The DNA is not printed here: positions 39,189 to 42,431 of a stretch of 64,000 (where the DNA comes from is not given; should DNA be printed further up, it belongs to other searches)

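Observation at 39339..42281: Phosphorelay-free 'minimal HTCS': sensor-TM-pseudo-DHp-AraC one-component regulator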

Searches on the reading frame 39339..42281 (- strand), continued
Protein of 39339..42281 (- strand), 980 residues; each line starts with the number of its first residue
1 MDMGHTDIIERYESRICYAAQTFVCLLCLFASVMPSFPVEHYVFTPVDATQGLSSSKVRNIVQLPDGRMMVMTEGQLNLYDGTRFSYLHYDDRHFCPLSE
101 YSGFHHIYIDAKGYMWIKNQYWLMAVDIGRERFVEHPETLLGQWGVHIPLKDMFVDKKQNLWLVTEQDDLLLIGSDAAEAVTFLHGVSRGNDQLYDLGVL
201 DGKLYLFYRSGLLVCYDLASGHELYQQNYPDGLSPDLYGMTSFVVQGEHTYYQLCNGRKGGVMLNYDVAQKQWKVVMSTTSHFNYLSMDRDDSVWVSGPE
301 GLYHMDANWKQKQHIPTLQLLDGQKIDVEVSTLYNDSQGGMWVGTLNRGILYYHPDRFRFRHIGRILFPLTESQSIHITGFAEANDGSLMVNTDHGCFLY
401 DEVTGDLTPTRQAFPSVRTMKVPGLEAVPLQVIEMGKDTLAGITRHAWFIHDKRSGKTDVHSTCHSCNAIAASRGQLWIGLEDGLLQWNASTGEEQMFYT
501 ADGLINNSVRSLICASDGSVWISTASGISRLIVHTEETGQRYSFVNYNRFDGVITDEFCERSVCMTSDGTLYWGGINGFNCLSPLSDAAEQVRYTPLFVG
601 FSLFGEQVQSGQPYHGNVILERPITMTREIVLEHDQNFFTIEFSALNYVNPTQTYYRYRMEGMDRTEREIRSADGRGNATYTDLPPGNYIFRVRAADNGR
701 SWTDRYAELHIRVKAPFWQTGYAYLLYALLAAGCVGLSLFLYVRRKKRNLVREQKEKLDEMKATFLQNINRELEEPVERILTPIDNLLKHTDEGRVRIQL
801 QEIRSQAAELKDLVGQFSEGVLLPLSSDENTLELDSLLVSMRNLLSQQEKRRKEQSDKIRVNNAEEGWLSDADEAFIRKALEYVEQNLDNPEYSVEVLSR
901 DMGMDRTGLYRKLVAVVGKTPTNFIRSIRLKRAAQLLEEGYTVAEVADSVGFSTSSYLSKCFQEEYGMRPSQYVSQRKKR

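Call 36: fold_search(model_id=the predicted structure, library=pdb)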
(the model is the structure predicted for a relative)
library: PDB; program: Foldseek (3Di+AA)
matches with E <= 10: 1516; with E <= 0.001: 1216
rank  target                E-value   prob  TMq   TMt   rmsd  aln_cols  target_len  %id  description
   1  4a2l_E                1.6e-41  1.00  0.52  0.66   6.9       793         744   21  Structure of the periplasmic domain of the heparin and heparan sulphate sensing hybrid two component system BT4663 in  (released 2012-05-02)
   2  4a2l_D                3.2e-41  1.00  0.52  0.67   6.7       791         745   21  Structure of the periplasmic domain of the heparin and heparan sulphate sensing hybrid two component system BT4663 in  (released 2012-05-02)
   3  4a2m_D                4.3e-41  1.00  0.52  0.67   6.6       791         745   20  Structure of the periplasmic domain of the heparin and heparan sulphate sensing hybrid two component system BT4663 in  (released 2012-05-02)
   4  4a2l_A                1.0e-40  1.00  0.52  0.66   6.9       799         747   21  Structure of the periplasmic domain of the heparin and heparan sulphate sensing hybrid two component system BT4663 in  (released 2012-05-02)
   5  4a2l_F                1.5e-40  1.00  0.51  0.65   7.2       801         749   20  Structure of the periplasmic domain of the heparin and heparan sulphate sensing hybrid two component system BT4663 in  (released 2012-05-02)
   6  4a2m_B                1.5e-40  1.00  0.52  0.66   6.8       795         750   20  Structure of the periplasmic domain of the heparin and heparan sulphate sensing hybrid two component system BT4663 in  (released 2012-05-02)
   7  4a2l_C                1.5e-40  1.00  0.52  0.66   6.9       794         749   21  Structure of the periplasmic domain of the heparin and heparan sulphate sensing hybrid two component system BT4663 in  (released 2012-05-02)
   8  4a2l_B                2.0e-40  1.00  0.52  0.67   6.7       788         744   21  Structure of the periplasmic domain of the heparin and heparan sulphate sensing hybrid two component system BT4663 in  (released 2012-05-02)
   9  4a2m_A                2.1e-40  1.00  0.52  0.66   6.4       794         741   20  Structure of the periplasmic domain of the heparin and heparan sulphate sensing hybrid two component system BT4663 in  (released 2012-05-02)
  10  4a2m_C                2.5e-39  1.00  0.52  0.66   6.8       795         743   20  Structure of the periplasmic domain of the heparin and heparan sulphate sensing hybrid two component system BT4663 in  (released 2012-05-02)
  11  3v9f_A                9.0e-34  1.00  0.46  0.59   8.1       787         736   17  Crystal Structure of the extracellular domain of the putative hybrid two component system BT3049 from B. thetaiotaomic (released 2012-03-14)
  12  3ott_B                1.1e-33  1.00  0.34  0.43  18.3       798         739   17  Crystal Structure of the extracellular domain of the putative one component system BT4673 from B. thetaiotaomicron (released 2011-08-10)
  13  3ott_A                4.3e-32  1.00  0.34  0.43  18.9       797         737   16  Crystal Structure of the extracellular domain of the putative one component system BT4673 from B. thetaiotaomicron (released 2011-08-10)
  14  3va6_B                4.5e-32  1.00  0.35  0.44  17.3       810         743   17  Crystal Structure of the extracellular domain of the putative hybrid two component system BT4673 from B. thetaiotaomic (released 2012-06-13)
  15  3va6_A                6.5e-32  1.00  0.34  0.43  18.9       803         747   16  Crystal Structure of the extracellular domain of the putative hybrid two component system BT4673 from B. thetaiotaomic (released 2012-06-13)
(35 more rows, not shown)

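Call 44: search_protein_families(library=ncbifam, proteins=[window:39339-42281:-], max_evalue=0.00001)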
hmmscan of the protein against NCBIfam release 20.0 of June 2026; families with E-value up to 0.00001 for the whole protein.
window:39339-42281:- (980 aa): 19 families
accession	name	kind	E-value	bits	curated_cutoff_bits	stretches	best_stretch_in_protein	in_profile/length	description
NF006902.0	PRK09393.1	equivalog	4.3e-11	42.6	425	1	872-977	217-322/327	transcriptional regulator FtrA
NF007243.0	PRK09685.1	equivalog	6.4e-11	42.2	199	1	842-975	183-300/303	transcriptional regulator FeaR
NF010028.0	PRK13503.1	equivalog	4.7e-09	36.1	288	1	873-977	169-273/278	HTH-type transcriptional activator RhaS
NF040475.1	chlor_reg_RclR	equivalog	8.3e-09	35.2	400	1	888-975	187-277/284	reactive chlorine-specific transcriptional regulator RclR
NF052228.1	T9SS_PorZ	equivalog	1e-08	34.1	260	0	275-354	475-557/757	type IX secretion system anionic LPS delivery protein PorZ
TIGR04094.1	adjacent_YSIRK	equivalog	9.4e-08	31.4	200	1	876-973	286-382/383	YSIRK-targeted surface antigen transcriptional regulator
NF047455.1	TF_Staph_AryK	equivalog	2.3e-07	29.5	850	1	871-978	153-260/759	transcriptional regulator AryK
NF047788.1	TransRegPocR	equivalog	2.5e-07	30.3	500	1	869-978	183-292/296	transcriptional regulator PocR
NF007860.0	PRK10572.1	equivalog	3e-07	29.6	208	1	869-978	177-286/292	arabinose operon transcriptional regulator AraC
NF049968.1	QhpR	equivalog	3.1e-07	29.8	250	1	825-973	141-283/284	AraC-like transcriptional regulator QhpR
NF007584.0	PRK10219.1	equivalog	3.9e-07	30.4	174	1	874-974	4-104/107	superoxide response transcriptional regulator SoxS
NF041533.1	trans_reg_TagK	equivalog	3.9e-07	30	270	1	875-976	5-106/178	transcriptional regulator TagK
NF049932.1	TranspRegBtr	equivalog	6.7e-07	28.2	900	1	874-980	163-269/531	bacillibactin transport transcriptional regulator Btr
NF041686.2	ant_diox_reg_AndR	equivalog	1.4e-06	28.1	350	1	870-977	212-321/321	anthranilate 1,2-dioxygenase regulatory protein AndR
NF010025.2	PRK13500.1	equivalog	2.9e-06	27.1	525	1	874-977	175-278/282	HTH-type transcriptional activator RhaR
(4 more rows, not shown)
